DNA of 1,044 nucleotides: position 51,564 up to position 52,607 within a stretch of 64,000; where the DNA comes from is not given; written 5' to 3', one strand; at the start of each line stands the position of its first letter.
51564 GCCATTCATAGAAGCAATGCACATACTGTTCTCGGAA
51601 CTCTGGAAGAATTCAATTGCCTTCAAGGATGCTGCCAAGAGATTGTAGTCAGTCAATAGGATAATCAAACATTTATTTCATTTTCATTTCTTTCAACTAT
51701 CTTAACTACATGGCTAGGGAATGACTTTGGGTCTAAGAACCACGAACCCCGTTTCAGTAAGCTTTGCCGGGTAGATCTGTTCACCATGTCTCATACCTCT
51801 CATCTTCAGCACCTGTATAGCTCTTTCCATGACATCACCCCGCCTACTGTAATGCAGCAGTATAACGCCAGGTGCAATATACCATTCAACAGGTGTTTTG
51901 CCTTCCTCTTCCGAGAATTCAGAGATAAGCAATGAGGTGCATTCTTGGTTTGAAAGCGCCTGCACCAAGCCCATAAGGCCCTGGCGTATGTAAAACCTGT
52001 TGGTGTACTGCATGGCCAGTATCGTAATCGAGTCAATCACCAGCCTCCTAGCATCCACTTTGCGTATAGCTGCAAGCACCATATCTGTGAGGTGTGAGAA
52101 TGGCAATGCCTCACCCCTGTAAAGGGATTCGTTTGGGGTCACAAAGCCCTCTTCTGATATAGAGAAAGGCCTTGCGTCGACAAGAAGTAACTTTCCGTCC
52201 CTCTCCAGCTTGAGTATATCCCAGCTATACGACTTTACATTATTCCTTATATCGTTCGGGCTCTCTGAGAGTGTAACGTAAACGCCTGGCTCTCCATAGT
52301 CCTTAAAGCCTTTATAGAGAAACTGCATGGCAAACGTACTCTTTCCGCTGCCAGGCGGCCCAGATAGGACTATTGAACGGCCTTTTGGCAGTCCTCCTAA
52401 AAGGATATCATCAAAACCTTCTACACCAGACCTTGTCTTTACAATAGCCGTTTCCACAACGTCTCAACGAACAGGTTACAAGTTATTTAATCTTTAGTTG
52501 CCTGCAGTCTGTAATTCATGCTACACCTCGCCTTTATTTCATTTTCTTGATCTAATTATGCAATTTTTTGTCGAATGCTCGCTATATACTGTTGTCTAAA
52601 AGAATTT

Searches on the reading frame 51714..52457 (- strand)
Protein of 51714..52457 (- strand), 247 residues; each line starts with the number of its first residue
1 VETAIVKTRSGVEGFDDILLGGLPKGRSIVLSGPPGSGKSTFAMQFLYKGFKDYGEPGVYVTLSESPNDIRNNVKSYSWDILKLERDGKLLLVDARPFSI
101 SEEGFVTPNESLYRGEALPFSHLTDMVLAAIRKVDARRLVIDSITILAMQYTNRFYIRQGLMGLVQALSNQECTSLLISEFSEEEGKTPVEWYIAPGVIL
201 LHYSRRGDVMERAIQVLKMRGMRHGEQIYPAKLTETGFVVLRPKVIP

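Call 27: search_protein_families(library=pfam, proteins=[window:51714-52457:-], max_evalue=0.01)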
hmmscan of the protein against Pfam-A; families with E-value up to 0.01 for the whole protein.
window:51714-52457:- (247 aa): 9 families
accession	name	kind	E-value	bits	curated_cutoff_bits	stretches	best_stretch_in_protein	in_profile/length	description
PF06745.19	ATPase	-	2.1e-59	201.1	26.6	1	9-243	2-229/231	KaiC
PF13481.12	AAA_25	-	4.5e-05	23.6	27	1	21-94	28-108/195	AAA domain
PF20720.3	nSTAND3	-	8e-05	22.8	27.2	1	25-74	16-61/155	Novel STAND NTPase 3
PF13191.12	AAA_16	-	0.003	18.5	32.6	1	25-70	21-63/167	AAA ATPase domain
PF00154.27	RecA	-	0.0041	17.1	27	1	11-50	36-76/262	recA bacterial DNA recombination protein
PF00519.23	PPV_E1_C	-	0.0043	16.7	26.5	1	19-47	112-140/289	Papillomavirus helicase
PF13479.12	AAA_24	-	0.0064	16.8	27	0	26-147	2-76/195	AAA domain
PF07088.17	GvpD_P-loop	-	0.0093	16.3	24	0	25-48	9-32/189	GvpD gas vesicle protein, P-loop domain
PF13671.12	AAA_33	-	0.0098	16.6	27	0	29-47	2-20/143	AAA domain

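Call 66: search_protein_families(library=ncbifam, proteins=[window:51714-52457:-], max_evalue=0.001)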
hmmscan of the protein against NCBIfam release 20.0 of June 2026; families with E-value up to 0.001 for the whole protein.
window:51714-52457:- (247 aa): 9 families
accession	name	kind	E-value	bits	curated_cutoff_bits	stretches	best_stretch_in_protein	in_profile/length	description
NF006799.0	PRK09302.1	equivalog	1e-54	186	408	1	4-241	9-239/515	circadian clock protein KaiC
TIGR02655.1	circ_KaiC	equivalog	1.2e-43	149.5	546.25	1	7-240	2-228/484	circadian clock protein KaiC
TIGR03877.1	thermo_KaiC_1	hypoth_equivalog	2.2e-43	148.5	307.25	1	7-245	3-237/238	KaiC domain-containing protein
TIGR03880.1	KaiC_arch_3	hypoth_equivalog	5.4e-36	124.2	249.45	1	11-241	1-218/224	KaiC domain-containing protein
TIGR03881.1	KaiC_arch_4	hypoth_equivalog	1.5e-28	100.1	247.8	1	8-240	3-228/231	KaiC domain-containing protein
NF052589.1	ArlH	equivalog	1.1e-09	38.3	215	1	15-224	9-205/229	archaellum protein ArlH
NF004723.0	PRK06067.1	subfamily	2.5e-08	33.7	194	1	9-158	17-151/243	flagellar accessory protein FlaH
TIGR00416.1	sms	equivalog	1.9e-05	23.6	403.05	1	6-71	74-138/454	DNA repair protein RadA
TIGR03878.1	thermo_KaiC_2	hypoth_equivalog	3.5e-05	23.3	232.2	1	19-180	29-174/259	KaiC domain-containing protein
